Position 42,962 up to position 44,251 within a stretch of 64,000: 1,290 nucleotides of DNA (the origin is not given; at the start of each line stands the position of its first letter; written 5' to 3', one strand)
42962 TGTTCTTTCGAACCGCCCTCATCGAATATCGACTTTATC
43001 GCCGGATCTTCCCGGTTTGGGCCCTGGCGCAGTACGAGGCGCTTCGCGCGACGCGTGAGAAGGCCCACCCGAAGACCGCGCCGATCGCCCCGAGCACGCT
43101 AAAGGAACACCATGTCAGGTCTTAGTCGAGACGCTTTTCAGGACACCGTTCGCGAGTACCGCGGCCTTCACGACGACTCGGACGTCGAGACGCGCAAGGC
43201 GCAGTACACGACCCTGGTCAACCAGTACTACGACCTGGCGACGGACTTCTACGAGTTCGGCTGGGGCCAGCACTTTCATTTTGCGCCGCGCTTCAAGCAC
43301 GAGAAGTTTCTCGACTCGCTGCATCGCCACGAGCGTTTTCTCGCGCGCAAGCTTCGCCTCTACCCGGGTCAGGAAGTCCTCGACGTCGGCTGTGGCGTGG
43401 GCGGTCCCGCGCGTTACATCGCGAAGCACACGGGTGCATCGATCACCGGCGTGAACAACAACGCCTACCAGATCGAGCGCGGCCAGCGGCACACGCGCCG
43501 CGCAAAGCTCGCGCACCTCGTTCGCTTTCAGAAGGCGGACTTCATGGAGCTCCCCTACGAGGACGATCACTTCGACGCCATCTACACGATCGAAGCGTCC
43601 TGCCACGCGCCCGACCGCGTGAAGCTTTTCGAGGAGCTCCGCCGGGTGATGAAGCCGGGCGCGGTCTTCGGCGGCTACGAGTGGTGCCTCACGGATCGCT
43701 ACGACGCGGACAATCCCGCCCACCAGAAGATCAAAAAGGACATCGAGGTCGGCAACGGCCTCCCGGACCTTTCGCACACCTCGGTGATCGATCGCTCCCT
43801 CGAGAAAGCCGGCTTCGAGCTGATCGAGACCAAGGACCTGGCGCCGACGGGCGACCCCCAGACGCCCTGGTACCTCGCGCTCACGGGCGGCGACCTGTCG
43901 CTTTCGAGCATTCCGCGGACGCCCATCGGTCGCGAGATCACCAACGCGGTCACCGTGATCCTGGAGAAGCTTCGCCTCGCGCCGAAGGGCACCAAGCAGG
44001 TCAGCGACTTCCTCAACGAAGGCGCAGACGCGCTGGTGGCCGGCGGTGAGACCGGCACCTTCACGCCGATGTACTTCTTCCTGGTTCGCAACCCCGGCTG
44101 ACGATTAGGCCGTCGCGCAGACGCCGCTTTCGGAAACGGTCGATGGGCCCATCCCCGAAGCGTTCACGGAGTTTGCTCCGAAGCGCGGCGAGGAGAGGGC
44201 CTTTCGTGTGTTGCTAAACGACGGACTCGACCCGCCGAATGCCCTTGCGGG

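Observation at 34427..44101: Compact six-gene sterol biosynthesis operon in a bacterium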

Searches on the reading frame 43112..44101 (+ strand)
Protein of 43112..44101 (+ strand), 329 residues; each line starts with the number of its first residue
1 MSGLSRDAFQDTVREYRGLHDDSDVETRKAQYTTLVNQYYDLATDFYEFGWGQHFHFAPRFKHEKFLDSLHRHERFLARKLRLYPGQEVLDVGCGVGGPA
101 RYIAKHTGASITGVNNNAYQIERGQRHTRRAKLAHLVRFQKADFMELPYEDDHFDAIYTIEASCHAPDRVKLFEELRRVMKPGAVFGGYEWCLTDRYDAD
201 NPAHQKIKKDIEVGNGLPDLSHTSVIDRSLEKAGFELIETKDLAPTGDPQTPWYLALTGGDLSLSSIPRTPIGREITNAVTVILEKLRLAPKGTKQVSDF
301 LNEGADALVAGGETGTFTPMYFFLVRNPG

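Call 9: search_protein_families(library=pfam, proteins=[window:43112-44101:+])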
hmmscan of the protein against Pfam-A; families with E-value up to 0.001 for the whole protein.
window:43112-44101:+ (329 aa): 9 families
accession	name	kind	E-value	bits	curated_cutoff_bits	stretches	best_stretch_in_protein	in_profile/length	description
PF08498.15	Sterol_MT_C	-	3.3e-24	85.2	21.7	1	269-328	6-65/66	Sterol methyltransferase C-terminal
PF08241.18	Methyltransf_11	-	5.7e-22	78.6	21.2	1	90-186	1-93/95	Methyltransferase domain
PF13649.12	Methyltransf_25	-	4.1e-20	72.7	27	1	89-183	1-96/97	Methyltransferase domain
PF13847.12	Methyltransf_31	-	4.1e-16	59.4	27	1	86-186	4-107/145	Methyltransferase domain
PF02353.26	CMAS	-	5.4e-16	59.2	27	1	29-244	3-219/273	Mycolic acid cyclopropane synthetase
PF08242.18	Methyltransf_12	-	1.7e-13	51.6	30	1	90-186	1-98/98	Methyltransferase domain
PF13489.12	Methyltransf_23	-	2.7e-12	47.2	27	1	75-239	15-163/164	Methyltransferase domain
PF01209.24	Ubie_methyltran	-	2.3e-10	40.7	20.1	1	76-186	38-149/233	ubiE/COQ5 methyltransferase family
PF05175.20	MTS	-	1.7e-05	25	23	1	75-157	21-102/170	Methyltransferase small domain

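Call 10: search_protein_families(library=ncbifam, proteins=[window:43112-44101:+])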
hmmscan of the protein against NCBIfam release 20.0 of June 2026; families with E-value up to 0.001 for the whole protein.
window:43112-44101:+ (329 aa): 33 families (the best 25 are shown)
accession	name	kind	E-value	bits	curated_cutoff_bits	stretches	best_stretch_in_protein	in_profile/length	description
NF041675.1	sarc_dimgly_tmase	equivalog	6.1e-22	78.8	550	1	36-242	12-217/278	sarcosine/dimethylglycine N-methyltransferase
NF040703.1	cyclopro_CfaB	exception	1.5e-20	73.4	650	1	29-243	100-317/393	C17 cyclopropane fatty acid synthase CfaB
NF045823.1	PthPhpthDimycoMt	equivalog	6e-16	58.4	300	1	86-186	67-164/256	phthiotriol/phenolphthiotriol dimycocerosates methyltransferase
NF045667.1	MTase_DVU1556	equivalog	7.3e-16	58.3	155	1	79-242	16-167/213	DVU_1556 family methyltransferase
NF008686.0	PRK11705.1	equivalog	2.1e-15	56.7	400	1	31-182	111-259/383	cyclopropane fatty acyl phospholipid synthase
NF053839.1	CPFASynBruc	equivalog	3.5e-15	55.9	600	1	31-221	117-306/410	cyclopropane fatty acid synthase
NF045825.1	FAmtase_mtf2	equivalog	1.1e-14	54.2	400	1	86-186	59-156/248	fatty-acid O-methyltransferase Mtf2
NF040539.1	AST_met_ArsM_2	exception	2.4e-12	47.2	240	1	87-244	58-214/262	putative arsinothricin biosynthesis methyltransferase ArsM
NF001243.0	PRK00216.1-4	equivalog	1.1e-11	44.6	235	1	77-184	39-147/237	demethylmenaquinone methyltransferase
NF047649.1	MTase_UXPK_star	exception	1.3e-11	44.1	460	1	82-184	74-177/283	methyltransferase/UXPK-star double selenoprotein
TIGR02752.1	MenG_heptapren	equivalog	2.9e-11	43.4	419.85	1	72-184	29-145/231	demethylmenaquinone methyltransferase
NF041536.1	ArsM_DUF2284_UU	exception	3.1e-11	42.3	575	1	84-203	75-195/459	arsenite methyltransferase/DUF2284 domain selenoprotein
NF041943.1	GPPMT_Stmyces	equivalog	3.2e-11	43.6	400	1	62-208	49-199/272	geranyl diphosphate 2-C-methyltransferase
TIGR01983.1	UbiG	equivalog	3.8e-11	42.7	102.95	1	84-184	48-147/228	bifunctional 2-polyprenyl-6-hydroxyphenol methylase/3-demethylubiquinol 3-O-methyltransferase UbiG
TIGR01934.1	MenG_MenH_UbiE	subfamily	6.4e-11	42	158.35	1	77-186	31-139/223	ubiquinone/menaquinone biosynthesis methyltransferase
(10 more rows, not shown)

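Call 50: search_solved_structures(query=window:43112-44101:+, show_alignments=1, max_evalue=1e-10)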
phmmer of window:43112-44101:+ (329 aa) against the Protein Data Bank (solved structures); distinct sequences matched with E-value up to 1e-10: 13.
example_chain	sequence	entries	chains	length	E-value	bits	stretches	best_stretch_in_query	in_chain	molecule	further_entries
8zc8_A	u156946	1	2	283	1.3e-25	93.5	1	39-184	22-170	MitM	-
21zq_A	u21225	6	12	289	1.3e-25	93.4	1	39-184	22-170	MitM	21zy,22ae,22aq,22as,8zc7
3bus_A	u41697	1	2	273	3.8e-23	85.4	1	36-194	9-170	Methyltransferase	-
6uv6_A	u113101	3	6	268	2.5e-19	72.8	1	64-246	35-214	D-glucose O-methyltransferase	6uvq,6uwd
5gm1_A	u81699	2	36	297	2.8e-18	69.4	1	71-197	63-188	O-methylransferase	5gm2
2o57_A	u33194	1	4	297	1e-17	67.5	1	44-188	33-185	putative sarcosine dimethylglycine methyltransferase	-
4pne_A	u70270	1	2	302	1.7e-16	63.5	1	63-192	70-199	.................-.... protein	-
5wp5_A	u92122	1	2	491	8.8e-16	61.1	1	75-203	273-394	Phosphomethylethanolamine N-methyltransferase 2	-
5wp4_A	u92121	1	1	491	6.1e-15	58.4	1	76-196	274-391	Phosphoethanolamine N-methyltransferase 1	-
7v6h_A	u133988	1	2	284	2.2e-13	53.3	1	78-255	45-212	Cyclopropane fatty-acyl-phospholipid synthase-like methyltransferase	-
7fbh_A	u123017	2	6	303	2.7e-12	49.7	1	87-271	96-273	BezA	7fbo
4ine_A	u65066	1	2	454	4.7e-12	48.9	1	38-184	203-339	Protein PMT-2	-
3mgg_A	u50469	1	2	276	9.8e-12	47.8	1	74-186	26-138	Methyltransferase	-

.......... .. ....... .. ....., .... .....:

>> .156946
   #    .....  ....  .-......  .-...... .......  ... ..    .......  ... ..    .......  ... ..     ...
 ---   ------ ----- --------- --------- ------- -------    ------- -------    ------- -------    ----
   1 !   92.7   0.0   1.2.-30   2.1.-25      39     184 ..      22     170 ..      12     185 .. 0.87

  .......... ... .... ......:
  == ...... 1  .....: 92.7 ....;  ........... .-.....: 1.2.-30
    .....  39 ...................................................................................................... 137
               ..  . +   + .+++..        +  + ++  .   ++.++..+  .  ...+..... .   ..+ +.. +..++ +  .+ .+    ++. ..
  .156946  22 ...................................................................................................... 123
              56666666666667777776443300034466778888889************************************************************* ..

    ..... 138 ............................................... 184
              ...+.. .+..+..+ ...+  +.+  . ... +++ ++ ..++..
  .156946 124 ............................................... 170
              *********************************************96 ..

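Call 53: find_homologous_proteins(query=window:43112-44101:+, max_evalue=1e-20)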
Query window:43112-44101:+ (329 aa): 3398 proteins with E <= 1e-20 among 6431 candidates; the best 120 are listed.
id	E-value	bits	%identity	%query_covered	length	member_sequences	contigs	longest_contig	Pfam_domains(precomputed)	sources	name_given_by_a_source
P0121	8.3e-226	766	100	100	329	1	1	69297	PF13847.13,PF13489.13,PF02353.27,PF13649.13,PF01209.25,PF08241.19,PF08242.19,PF08498.16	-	-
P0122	4.6e-201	685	88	100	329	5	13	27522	PF13847.13,PF13489.13,PF02353.27,PF13649.13,PF01209.25,PF08241.19,PF08242.19,PF08498.16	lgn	-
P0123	8.5e-199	678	87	100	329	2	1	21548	PF13847.13,PF13489.13,PF02353.27,PF05175.21,PF13649.13,PF01135.26,PF01209.25,PF08241.19,PF08242.19,PF08498.16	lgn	-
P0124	1.5e-197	674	86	100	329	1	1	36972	PF13847.13,PF13489.13,PF02353.27,PF05175.21,PF13649.13,PF01209.25,PF08241.19,PF08242.19,PF08498.16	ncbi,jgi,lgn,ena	-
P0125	1.3e-182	624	81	100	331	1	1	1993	PF13847.13,PF13489.13,PF02353.27,PF13649.13,PF01209.25,PF08241.19,PF08242.19,PF08498.16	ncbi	-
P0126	8.4e-181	618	78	99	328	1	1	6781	PF13847.13,PF13489.13,PF02353.27,PF13649.13,PF01209.25,PF08241.19,PF08242.19,PF08498.16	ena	-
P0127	2.7e-180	617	80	99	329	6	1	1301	PF13847.13,PF13489.13,PF02353.27,PF13649.13,PF01209.25,PF08241.19,PF08242.19,PF08498.16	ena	-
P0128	2.1e-176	604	78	99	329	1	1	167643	PF13847.13,PF13489.13,PF02353.27,PF13649.13,PF01209.25,PF08241.19,PF08242.19,PF08498.16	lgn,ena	-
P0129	4.3e-172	590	75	100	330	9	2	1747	PF13847.13,PF13489.13,PF02353.27,PF13649.13,PF01209.25,PF08241.19,PF08242.19,PF08498.16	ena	-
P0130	6.0e-168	576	76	100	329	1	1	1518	PF13847.13,PF13489.13,PF02353.27,PF13649.13,PF01209.25,PF08241.19,PF08242.19,PF08498.16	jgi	jgi:sterol 24-C-methyltransferase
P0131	1.4e-160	552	72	100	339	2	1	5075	PF13847.13,PF13489.13,PF02353.27,PF13649.13,PF01209.25,PF08241.19,PF08242.19,PF08498.16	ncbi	-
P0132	1.5e-160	552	72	99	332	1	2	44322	PF13847.13,PF13489.13,PF02353.27,PF13649.13,PF01209.25,PF08241.19,PF08242.19,PF08498.16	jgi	-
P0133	4.2e-156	537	71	100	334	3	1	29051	PF13847.13,PF13489.13,PF02353.27,PF13649.13,PF01209.25,PF08241.19,PF08242.19,PF08498.16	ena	-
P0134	1.7e-155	535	69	98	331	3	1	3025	PF13847.13,PF13489.13,PF02353.27,PF13649.13,PF01209.25,PF08241.19,PF08242.19,PF08498.16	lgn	-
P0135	8.9e-155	533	70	98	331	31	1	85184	PF13847.13,PF13489.13,PF02353.27,PF13649.13,PF01209.25,PF08241.19,PF08242.19,PF08498.16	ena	-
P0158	1.4e-137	476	63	100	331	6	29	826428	PF13847.13,PF13489.13,PF02353.27,PF13649.13,PF01209.25,PF08241.19,PF08242.19,PF08498.16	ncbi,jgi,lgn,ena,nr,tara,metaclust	ncbi:MAG: hypothetical protein CMN30_07950 [Sandaracinus sp.]|nr:hypothetical protein [Sandaracinus 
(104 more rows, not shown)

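Call 55: list_cluster_members(proteins=[P0158])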
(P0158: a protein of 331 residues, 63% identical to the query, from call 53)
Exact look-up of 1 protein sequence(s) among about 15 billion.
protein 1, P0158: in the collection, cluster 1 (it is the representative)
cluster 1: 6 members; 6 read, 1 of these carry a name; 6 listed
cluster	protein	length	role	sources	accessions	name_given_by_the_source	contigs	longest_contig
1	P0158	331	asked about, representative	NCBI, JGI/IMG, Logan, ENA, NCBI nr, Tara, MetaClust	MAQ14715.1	MAG: hypothetical protein CMN30_07950 [Sandaracinus sp.] | hypothetical protein [Sandaracinus sp.] | strand:+ start:3091 stop:4086 length:996 start_codon:yes stop_codon:yes gene_type:complete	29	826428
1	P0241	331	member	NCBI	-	-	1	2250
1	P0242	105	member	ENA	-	-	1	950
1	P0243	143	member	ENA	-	-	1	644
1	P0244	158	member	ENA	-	-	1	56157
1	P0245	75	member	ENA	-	-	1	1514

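Call 56: find_encoding_contigs(protein=P0158, flank=10000, max_places=3)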
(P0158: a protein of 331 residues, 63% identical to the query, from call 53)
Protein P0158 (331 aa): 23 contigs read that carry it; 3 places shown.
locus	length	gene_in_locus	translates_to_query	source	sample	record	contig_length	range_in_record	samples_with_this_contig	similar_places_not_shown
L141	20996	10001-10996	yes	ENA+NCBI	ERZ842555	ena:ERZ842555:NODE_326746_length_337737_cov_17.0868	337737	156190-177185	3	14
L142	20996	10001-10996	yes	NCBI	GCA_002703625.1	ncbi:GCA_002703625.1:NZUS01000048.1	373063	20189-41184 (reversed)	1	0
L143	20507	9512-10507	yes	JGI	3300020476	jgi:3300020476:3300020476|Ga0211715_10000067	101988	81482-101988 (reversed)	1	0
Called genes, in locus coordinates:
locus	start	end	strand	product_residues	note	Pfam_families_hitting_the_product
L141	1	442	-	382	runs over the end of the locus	-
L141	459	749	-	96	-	-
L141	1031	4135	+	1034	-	PF01494:FAD_binding_3, PF03486:HI0933_like (faint), PF07992:Pyr_redox_2 (weak), PF12831:FAD_oxidored, PF13450:NAD_binding_8 (weak), PF08491:SE, PF00494:SQS_PSY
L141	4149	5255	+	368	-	PF00106:adh_short (faint), PF01073:3Beta_HSD, PF01370:Epimerase, PF02719:Polysacc_synt_2, PF04321:RmlD_sub_bind (weak), PF05368:NmrA, PF16363:GDP_Man_Dehyd, PF13460:NAD_binding_10, +1 more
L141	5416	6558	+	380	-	PF00355:Rieske, PF19112:VanA_C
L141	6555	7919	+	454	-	PF00368:HMG-CoA_red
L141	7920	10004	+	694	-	PF13249:SQHop_cyclase_N, PF13243:SQHop_cyclase_C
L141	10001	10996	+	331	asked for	PF02353:CMAS, PF13489:Methyltransf_23, PF01209:Ubie_methyltran, PF08241:Methyltransf_11, PF08242:Methyltransf_12, PF13649:Methyltransf_25, PF13847:Methyltransf_31, PF08498:Sterol_MT_C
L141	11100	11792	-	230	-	-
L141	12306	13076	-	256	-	-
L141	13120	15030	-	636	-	PF00989:PAS, PF08448:PAS_4, PF08447:PAS_3, PF00989:PAS (weak), PF08447:PAS_3, PF00512:HisKA, PF02518:HATPase_c, PF00072:Response_reg, +2 more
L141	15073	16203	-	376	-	-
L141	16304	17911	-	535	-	-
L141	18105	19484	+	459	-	PF00270:DEAD, PF04851:ResIII (weak), PF00271:Helicase_C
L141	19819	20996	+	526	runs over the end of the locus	PF00034:Cytochrom_C (faint), PF13442:Cytochrome_CBB3 (faint), PF21419:RoxA-like_Cyt-c (weak)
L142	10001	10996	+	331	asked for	PF02353:CMAS, PF13489:Methyltransf_23, PF01209:Ubie_methyltran, PF08241:Methyltransf_11, PF08242:Methyltransf_12, PF13649:Methyltransf_25, PF13847:Methyltransf_31, PF08498:Sterol_MT_C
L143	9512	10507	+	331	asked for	PF02353:CMAS, PF13489:Methyltransf_23, PF01209:Ubie_methyltran, PF08241:Methyltransf_11, PF08242:Methyltransf_12, PF13649:Methyltransf_25, PF13847:Methyltransf_31, PF08498:Sterol_MT_C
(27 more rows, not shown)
